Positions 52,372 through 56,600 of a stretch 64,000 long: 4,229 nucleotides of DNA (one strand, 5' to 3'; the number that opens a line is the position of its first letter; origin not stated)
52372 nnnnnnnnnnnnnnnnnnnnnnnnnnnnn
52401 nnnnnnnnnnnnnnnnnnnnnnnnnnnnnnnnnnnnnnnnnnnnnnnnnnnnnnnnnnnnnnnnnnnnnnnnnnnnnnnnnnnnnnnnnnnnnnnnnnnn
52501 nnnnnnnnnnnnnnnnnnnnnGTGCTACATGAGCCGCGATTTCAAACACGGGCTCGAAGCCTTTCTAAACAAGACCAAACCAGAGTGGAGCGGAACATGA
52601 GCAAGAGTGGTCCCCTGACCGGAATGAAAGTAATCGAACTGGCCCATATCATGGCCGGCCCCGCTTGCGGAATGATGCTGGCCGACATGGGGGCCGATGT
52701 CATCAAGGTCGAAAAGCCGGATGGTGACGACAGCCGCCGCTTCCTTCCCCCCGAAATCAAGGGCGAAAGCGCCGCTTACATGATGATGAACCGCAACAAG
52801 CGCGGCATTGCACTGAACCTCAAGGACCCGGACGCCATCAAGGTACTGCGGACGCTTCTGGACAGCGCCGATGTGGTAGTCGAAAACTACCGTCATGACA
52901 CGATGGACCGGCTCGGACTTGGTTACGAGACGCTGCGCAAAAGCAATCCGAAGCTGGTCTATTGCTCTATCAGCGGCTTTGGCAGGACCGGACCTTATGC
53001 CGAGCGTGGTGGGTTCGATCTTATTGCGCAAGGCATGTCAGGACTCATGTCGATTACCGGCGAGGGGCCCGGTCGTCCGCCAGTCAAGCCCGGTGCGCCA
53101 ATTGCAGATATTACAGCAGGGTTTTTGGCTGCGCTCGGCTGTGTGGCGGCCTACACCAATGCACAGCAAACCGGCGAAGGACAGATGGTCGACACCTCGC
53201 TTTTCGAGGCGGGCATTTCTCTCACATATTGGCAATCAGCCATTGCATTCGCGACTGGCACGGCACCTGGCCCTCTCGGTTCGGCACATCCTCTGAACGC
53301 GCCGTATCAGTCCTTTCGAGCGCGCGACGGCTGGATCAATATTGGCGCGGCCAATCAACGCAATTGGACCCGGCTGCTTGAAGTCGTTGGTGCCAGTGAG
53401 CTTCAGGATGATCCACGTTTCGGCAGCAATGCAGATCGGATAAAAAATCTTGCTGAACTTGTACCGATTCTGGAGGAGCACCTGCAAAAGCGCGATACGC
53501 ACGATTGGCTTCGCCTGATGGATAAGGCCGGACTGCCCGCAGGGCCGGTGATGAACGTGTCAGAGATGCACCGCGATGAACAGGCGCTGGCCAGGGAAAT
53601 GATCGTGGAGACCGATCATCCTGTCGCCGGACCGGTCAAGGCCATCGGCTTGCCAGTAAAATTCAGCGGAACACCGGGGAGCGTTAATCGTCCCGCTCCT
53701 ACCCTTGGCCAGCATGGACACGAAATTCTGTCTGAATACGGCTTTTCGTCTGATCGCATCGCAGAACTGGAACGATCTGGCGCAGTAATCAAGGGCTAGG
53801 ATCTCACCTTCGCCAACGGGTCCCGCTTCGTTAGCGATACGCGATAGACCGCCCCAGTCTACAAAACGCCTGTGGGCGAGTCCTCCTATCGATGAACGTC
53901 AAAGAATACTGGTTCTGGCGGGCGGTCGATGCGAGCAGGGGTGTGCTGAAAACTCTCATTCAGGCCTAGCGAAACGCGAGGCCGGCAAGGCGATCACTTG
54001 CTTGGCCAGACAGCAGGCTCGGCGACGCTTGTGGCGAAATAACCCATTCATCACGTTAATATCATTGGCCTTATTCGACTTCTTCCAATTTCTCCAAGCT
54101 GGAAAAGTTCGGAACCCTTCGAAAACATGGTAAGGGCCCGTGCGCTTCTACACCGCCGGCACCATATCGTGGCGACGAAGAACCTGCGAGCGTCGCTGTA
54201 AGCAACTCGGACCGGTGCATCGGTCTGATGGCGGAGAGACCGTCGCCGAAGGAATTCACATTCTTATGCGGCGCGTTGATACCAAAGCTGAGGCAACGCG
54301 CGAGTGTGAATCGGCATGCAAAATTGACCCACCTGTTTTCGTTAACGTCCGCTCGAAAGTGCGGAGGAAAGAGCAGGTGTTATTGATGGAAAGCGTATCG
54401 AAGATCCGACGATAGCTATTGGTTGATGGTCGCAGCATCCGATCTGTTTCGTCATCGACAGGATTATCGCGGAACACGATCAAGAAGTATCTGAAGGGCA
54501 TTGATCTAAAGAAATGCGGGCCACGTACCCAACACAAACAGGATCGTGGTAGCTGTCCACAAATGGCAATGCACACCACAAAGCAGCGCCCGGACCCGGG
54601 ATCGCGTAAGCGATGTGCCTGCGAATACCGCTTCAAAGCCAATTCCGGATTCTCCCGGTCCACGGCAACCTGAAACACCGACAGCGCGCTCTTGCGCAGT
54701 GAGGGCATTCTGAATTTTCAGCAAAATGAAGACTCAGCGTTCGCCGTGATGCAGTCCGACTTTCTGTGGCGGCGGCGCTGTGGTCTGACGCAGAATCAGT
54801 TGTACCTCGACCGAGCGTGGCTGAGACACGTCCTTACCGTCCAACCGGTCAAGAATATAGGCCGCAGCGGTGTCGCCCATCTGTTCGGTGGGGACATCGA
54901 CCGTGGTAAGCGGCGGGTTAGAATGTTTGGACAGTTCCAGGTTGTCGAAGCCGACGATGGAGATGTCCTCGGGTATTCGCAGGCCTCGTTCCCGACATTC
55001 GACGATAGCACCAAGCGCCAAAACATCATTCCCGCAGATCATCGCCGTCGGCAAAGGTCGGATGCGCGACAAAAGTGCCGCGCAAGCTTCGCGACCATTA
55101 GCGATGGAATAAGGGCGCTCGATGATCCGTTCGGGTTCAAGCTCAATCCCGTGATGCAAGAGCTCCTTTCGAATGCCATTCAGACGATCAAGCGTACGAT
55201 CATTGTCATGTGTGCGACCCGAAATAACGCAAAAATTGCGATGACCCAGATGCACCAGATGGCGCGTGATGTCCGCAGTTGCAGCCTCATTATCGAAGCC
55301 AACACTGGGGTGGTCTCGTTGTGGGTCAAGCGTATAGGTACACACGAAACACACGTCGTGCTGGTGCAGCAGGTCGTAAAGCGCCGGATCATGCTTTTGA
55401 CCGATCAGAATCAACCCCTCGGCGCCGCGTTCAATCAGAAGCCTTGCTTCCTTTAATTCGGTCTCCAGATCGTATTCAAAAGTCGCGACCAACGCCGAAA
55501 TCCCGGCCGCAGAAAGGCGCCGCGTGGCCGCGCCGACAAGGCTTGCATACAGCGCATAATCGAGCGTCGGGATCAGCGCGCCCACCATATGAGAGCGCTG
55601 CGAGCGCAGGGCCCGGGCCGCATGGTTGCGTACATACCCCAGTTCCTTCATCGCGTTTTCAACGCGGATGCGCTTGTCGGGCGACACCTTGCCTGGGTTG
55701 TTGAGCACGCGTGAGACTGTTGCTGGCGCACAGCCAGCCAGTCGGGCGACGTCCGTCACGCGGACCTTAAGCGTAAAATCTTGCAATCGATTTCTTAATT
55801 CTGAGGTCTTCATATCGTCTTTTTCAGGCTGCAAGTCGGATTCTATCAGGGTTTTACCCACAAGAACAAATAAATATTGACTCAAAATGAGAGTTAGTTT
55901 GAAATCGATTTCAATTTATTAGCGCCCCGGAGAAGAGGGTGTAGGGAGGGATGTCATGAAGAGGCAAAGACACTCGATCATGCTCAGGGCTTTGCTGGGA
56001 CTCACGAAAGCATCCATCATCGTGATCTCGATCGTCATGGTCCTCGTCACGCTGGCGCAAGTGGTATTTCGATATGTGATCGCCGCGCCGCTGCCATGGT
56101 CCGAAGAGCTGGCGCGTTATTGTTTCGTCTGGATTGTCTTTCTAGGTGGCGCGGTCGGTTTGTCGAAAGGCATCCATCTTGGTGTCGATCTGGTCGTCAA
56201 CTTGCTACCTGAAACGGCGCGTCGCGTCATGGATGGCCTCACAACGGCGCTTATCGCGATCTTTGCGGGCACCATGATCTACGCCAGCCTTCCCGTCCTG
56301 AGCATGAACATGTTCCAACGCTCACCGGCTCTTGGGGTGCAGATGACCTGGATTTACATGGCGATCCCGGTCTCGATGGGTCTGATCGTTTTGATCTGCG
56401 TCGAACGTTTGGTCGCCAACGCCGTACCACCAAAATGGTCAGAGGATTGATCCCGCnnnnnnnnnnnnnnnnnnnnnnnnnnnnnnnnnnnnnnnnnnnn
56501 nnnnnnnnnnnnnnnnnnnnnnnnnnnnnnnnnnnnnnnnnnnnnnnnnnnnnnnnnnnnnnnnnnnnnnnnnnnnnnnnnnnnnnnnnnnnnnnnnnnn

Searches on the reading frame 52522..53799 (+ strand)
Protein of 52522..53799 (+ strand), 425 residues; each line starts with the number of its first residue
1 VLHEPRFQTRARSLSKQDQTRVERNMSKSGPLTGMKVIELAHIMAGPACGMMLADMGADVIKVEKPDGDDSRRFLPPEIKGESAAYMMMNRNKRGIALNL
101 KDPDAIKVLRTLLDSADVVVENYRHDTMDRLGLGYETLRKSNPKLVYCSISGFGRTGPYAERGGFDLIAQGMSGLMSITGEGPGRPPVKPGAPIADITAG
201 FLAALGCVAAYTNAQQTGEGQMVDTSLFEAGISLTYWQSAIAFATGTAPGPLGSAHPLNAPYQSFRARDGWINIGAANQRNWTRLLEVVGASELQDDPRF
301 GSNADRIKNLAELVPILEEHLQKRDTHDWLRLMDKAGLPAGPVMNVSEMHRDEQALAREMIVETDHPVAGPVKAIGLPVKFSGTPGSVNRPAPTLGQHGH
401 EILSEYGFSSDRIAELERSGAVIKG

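Call 3: search_protein_families(library=pfam, proteins=[window:52522-53799:+])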
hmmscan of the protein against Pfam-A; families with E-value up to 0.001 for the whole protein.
window:52522-53799:+ (425 aa): 1 family
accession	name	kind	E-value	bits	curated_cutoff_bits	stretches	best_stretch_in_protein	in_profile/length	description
PF02515.22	CoA_transf_3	-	4e-134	447.8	23.3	1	32-398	1-365/366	CoA-transferase family III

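Call 4: search_protein_families(library=ncbifam, proteins=[window:52522-53799:+])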
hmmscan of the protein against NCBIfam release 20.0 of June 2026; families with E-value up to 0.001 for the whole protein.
window:52522-53799:+ (425 aa): 7 families
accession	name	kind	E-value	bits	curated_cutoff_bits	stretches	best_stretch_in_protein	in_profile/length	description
NF052585.1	SucGlutTfsCaiB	equivalog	2.1e-106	355.9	750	1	27-406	3-388/394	succinate--glutarate CoA-transferase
NF041294.1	Scnl_mescCoAtase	equivalog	5.4e-84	282.5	700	1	32-403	4-380/381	succinyl-CoA:mesaconate CoA-transferase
NF008511.0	PRK11430.1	equivalog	7.5e-83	278.7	522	1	27-406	5-379/381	CoA:oxalate CoA-transferase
NF003809.0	PRK05398.1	subfamily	4.1e-80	269.4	442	2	30-234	3-207/416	formyl-CoA transferase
TIGR03253.1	oxalate_frc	equivalog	4.5e-77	259.5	504.2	2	31-234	3-206/416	formyl-CoA transferase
NF002914.1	PRK03525.1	equivalog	4.5e-45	154.3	413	1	25-422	3-397/400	L-carnitine CoA-transferase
TIGR04253.1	mesacon_CoA_iso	equivalog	8e-24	84.4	725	1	31-418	2-396/403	2-methylfumaryl-CoA isomerase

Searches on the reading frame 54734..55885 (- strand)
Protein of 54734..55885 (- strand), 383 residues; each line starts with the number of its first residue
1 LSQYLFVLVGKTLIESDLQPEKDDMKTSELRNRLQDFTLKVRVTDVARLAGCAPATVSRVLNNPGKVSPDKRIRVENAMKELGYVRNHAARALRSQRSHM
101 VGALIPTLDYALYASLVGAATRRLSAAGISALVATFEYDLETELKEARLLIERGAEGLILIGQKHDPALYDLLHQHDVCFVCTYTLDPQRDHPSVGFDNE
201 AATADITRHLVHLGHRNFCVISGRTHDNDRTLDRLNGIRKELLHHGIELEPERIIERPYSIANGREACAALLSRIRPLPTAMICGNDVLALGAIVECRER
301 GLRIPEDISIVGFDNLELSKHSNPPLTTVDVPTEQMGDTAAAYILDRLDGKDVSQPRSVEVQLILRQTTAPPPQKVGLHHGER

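Call 3: search_protein_families(library=pfam, proteins=[window:54734-55885:-])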
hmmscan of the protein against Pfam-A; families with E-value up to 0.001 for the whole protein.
window:54734-55885:- (383 aa): 4 families
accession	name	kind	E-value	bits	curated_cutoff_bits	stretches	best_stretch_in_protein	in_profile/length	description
PF13377.12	Peripla_BP_3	-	1.3e-38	133.2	26.5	1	208-369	2-167/167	Periplasmic binding protein-like domain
PF00532.27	Peripla_BP_1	-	4.5e-30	105.5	22.2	1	99-362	2-274/281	Periplasmic binding proteins and sugar binding domain of LacI family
PF00356.27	LacI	-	6.2e-17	61.6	27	1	44-87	3-46/46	Bacterial regulatory proteins, lacI family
PF13407.12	Peripla_BP_4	-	8.6e-08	32.5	35.1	1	139-321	40-224/258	Periplasmic binding protein domain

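Call 4: search_protein_families(library=ncbifam, proteins=[window:54734-55885:-])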
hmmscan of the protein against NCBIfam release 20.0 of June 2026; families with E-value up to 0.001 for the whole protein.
window:54734-55885:- (383 aa): 17 families
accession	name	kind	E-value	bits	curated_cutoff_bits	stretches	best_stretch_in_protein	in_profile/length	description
NF052440.1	TransRegGNTRPSEAE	equivalog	1.7e-68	231.2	400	1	40-367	5-331/333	HTH-type transcriptional regulator GntR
NF008269.0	PRK11041.1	equivalog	1.1e-56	192.4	436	1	42-373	11-341/342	DNA-binding transcriptional regulator CytR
NF047341.1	lactose_RbsR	equivalog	1.6e-56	192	382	1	40-370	2-329/331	ribose utilization transcriptional repressor RbsR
NF007075.0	PRK09526.1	subfamily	7e-50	169.9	340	1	41-373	6-335/358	LacI family DNA-binding transcriptional regulator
NF047913.1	TransRegIdnR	equivalog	1.1e-48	166.3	500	1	40-361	5-321/331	DNA-binding transcriptional regulator IdnR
NF007979.0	PRK10703.1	equivalog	3.7e-48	164.4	501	1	43-369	4-331/341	HTH-type transcriptional repressor PurR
TIGR01481.1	ccpA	equivalog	1.3e-45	156.3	442.35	1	41-351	3-310/330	catabolite control protein A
NF007743.0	PRK10423.1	equivalog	1.4e-43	149.3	531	1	43-358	4-318/330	ribose operon transcriptional repressor RbsR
NF007449.0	PRK10014.1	subfamily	3.3e-43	148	310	1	40-357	6-331/342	Mal regulon transcriptional regulator MalI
NF008002.0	PRK10727.1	equivalog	1.8e-39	135.8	557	1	43-359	4-318/341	HTH-type transcriptional regulator GalR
NF011563.0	PRK14987.1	equivalog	1.9e-38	132.5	433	1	43-362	8-322/331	gluconate operon transcriptional repressor GntR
NF007706.0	PRK10401.1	equivalog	7.9e-37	127.3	555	1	42-346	3-305/346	HTH-type transcriptional regulator GalS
NF051853.1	TransRegUriRCory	equivalog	9.1e-36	123.6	550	1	44-368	4-323/327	transcriptional regulator UriR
TIGR02405.1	trehalos_R_Ecol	equivalog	1.7e-26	93.3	357.35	1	41-355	2-303/311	trehalose operon repressor TreR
TIGR02417.1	fruct_sucro_rep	subfamily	1.9e-26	93.1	389.55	1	43-366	2-326/327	D-fructose-responsive transcription factor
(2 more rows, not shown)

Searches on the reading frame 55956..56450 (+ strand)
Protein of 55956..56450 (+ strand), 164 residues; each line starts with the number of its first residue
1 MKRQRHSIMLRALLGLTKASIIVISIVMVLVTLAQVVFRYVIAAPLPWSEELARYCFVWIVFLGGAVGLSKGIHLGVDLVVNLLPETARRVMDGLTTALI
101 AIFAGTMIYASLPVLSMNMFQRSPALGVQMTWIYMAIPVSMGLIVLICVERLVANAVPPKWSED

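Call 3: search_protein_families(library=pfam, proteins=[window:55956-56450:+])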
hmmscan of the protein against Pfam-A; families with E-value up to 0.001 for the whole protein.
window:55956-56450:+ (164 aa): 1 family
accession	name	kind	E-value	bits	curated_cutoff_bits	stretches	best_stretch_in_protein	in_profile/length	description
PF04290.18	DctQ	-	8.6e-37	126.4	28.3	1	28-154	1-128/132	Tripartite ATP-independent periplasmic transporters, DctQ component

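Call 4: search_protein_families(library=ncbifam, proteins=[window:55956-56450:+])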
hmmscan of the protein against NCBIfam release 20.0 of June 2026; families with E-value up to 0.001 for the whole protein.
window:55956-56450:+ (164 aa): 1 family
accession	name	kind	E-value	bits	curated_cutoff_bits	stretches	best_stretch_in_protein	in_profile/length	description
NF007374.1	PRK09877.1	equivalog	6.6e-12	46.1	260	1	22-152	11-140/157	2,3-diketo-L-gulonate TRAP transporter small permease YiaM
